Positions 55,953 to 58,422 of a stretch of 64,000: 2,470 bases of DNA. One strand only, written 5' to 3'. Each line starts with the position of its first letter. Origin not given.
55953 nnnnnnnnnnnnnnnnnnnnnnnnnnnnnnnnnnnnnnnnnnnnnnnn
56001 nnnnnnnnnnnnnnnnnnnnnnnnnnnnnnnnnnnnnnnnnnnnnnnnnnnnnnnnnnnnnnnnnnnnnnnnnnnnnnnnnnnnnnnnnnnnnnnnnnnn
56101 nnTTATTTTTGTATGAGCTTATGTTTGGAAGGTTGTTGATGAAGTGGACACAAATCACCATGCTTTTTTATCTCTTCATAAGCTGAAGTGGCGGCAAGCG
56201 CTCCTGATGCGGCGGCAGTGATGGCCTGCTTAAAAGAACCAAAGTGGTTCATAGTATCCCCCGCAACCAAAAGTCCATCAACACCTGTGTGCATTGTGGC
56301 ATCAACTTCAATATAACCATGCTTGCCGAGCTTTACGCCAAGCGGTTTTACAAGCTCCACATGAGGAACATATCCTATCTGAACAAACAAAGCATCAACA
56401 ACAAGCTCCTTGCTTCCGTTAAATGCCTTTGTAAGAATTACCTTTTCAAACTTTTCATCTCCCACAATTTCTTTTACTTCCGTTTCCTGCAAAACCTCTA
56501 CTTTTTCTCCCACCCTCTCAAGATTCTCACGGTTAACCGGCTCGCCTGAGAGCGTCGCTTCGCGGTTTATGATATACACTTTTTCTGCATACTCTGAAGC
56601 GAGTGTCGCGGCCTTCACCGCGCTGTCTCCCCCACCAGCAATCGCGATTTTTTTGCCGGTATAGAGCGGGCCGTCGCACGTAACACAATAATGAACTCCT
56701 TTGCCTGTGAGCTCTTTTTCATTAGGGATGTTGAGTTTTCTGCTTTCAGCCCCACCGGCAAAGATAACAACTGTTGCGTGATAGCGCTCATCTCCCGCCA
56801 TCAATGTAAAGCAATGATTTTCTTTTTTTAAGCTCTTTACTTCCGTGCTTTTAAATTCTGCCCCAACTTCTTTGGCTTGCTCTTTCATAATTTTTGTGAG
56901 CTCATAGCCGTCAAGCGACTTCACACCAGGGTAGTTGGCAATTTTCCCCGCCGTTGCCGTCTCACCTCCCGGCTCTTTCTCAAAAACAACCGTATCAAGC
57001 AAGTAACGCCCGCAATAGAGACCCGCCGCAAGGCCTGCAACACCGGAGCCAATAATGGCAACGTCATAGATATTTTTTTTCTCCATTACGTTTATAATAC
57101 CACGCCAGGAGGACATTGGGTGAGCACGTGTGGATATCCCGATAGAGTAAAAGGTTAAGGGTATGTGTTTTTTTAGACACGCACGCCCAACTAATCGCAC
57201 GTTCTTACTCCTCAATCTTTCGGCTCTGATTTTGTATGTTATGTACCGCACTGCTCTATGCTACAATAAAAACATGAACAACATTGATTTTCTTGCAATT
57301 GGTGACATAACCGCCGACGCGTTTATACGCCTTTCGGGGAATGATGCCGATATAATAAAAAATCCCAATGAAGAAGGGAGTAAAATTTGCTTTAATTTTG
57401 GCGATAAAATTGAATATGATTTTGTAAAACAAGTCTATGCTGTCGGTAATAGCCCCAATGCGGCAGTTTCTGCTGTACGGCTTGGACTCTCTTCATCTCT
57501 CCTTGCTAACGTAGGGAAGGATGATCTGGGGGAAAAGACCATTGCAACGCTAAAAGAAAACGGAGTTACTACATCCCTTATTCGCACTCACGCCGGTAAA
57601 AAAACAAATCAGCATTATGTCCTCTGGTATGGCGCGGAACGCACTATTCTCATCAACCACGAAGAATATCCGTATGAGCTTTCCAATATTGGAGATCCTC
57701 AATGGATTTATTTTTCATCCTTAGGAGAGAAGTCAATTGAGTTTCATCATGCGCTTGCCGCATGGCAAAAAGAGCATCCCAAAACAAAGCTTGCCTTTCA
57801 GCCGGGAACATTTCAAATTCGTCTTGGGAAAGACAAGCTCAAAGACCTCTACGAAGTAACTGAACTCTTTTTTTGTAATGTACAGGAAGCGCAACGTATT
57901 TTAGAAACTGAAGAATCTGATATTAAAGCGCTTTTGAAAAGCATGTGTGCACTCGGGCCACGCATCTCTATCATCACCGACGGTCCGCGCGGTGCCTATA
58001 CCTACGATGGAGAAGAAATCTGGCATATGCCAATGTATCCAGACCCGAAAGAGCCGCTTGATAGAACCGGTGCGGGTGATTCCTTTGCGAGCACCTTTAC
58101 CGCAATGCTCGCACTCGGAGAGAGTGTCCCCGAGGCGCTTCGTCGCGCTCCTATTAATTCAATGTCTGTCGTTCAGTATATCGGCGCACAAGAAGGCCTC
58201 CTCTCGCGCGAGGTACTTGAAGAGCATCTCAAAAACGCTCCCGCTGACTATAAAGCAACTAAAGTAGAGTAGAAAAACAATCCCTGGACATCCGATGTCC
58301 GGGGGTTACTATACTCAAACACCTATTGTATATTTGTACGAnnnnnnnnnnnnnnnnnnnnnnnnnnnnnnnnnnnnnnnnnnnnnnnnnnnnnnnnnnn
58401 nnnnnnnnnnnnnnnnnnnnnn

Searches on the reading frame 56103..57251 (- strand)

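Call 6: search_protein_families(library=pfam, proteins=[window:56103-57251:-])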
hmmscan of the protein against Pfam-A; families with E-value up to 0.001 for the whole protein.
window:56103-57251:- (382 aa): 8 families
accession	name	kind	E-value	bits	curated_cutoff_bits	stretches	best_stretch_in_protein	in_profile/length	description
PF07992.20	Pyr_redox_2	-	1.2e-38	133.6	26.1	1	62-350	1-291/291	Pyridine nucleotide-disulphide oxidoreductase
PF13738.12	Pyr_redox_3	-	1.9e-19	70.5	30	1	135-331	101-305/305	Pyridine nucleotide-disulphide oxidoreductase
PF01266.30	DAO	-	1.5e-10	41.6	27.9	2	63-102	1-43/353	FAD dependent oxidoreductase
PF00070.33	Pyr_redox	-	6.8e-07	30.1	22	1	201-274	1-80/82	Pyridine nucleotide-disulphide oxidoreductase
PF00890.30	FAD_binding_2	-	2.3e-05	24.2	20.4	1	63-102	1-42/414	FAD binding domain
PF12831.13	FAD_oxidored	-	2.9e-05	24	27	0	63-129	1-68/416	FAD dependent oxidoreductase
PF13450.12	NAD_binding_8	-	0.00059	20.5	21.9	0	66-100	1-37/68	NAD(P)-binding Rossmann-like domain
PF01946.23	Thi4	-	0.00062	19.5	26.2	0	56-104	12-63/235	Thi4 family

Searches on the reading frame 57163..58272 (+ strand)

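Call 6: search_protein_families(library=pfam, proteins=[window:57163-58272:+])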
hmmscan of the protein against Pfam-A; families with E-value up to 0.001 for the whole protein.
window:57163-58272:+ (369 aa): 2 families
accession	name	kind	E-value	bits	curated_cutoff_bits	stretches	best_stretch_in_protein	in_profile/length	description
PF00294.29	PfkB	-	5.8e-35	121.5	25.8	1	93-345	35-298/302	pfkB family carbohydrate kinase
PF08543.17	Phos_pyr_kin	-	3.9e-05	23.6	27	1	226-329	112-224/246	Phosphomethylpyrimidine kinase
